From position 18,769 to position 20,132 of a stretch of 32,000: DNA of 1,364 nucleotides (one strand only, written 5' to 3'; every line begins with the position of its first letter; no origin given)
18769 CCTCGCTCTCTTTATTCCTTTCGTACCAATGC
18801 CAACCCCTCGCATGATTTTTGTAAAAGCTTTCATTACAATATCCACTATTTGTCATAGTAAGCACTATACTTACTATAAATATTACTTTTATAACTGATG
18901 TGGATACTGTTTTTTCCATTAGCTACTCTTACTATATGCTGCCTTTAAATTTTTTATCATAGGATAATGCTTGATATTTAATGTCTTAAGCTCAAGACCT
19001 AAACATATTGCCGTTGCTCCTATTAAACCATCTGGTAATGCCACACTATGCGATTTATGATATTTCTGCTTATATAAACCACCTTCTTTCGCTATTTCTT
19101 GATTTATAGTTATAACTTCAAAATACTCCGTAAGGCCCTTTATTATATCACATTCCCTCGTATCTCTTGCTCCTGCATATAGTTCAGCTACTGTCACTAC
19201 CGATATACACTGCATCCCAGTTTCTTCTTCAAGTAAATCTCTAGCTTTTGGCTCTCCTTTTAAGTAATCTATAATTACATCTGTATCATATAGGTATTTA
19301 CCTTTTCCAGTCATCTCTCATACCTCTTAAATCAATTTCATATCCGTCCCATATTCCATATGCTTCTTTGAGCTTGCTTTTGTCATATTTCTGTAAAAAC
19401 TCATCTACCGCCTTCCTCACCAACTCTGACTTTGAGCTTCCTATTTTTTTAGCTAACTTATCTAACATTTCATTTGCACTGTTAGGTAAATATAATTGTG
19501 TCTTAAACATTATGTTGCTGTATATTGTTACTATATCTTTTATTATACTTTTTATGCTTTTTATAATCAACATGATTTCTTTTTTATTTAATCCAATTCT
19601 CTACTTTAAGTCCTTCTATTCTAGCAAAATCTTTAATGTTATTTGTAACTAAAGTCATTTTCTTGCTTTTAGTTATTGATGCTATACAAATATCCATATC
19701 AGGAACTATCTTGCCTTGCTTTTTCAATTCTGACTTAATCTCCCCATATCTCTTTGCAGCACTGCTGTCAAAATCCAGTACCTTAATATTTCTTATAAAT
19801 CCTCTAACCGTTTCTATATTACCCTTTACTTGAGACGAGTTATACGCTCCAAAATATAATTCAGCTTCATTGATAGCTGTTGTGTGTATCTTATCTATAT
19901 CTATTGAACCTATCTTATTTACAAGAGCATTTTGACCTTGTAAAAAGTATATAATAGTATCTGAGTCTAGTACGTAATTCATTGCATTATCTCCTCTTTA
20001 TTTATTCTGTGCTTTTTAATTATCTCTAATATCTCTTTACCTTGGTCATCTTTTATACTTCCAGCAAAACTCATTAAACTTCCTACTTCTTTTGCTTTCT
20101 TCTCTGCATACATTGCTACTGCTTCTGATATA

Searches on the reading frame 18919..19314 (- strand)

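Call 37: search_protein_families(library=pfam, proteins=[window:18919-19314:-], max_evalue=0.001)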
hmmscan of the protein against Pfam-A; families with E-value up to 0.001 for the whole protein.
window:18919-19314:- (131 aa): 1 family
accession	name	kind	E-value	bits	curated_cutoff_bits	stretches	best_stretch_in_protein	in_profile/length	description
PF01850.27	PIN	-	6.2e-10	40.2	23.6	1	7-109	1-107/120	PIN domain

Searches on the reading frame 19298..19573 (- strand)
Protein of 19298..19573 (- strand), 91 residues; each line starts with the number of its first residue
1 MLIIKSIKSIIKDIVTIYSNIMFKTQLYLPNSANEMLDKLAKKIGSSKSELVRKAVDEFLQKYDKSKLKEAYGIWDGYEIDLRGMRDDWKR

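Call 37: search_protein_families(library=pfam, proteins=[window:19298-19573:-], max_evalue=0.001)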
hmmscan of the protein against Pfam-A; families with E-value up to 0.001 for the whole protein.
window:19298-19573:- (91 aa): 2 families
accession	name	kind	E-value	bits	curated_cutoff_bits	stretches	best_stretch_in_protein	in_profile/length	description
PF12651.13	RHH_3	-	5.7e-08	33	21.6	1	26-63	6-43/44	Ribbon-helix-helix domain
PF01402.27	RHH_1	-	2.9e-05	24.3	20.5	1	26-60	3-37/39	Ribbon-helix-helix protein, copG family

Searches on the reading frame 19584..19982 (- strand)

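Call 37: search_protein_families(library=pfam, proteins=[window:19584-19982:-], max_evalue=0.001)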
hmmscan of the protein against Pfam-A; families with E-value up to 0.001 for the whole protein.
window:19584-19982:- (132 aa): 1 family
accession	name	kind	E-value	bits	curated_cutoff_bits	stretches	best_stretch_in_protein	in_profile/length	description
PF01850.27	PIN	-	6.2e-11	43.4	23.6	1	3-123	1-118/120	PIN domain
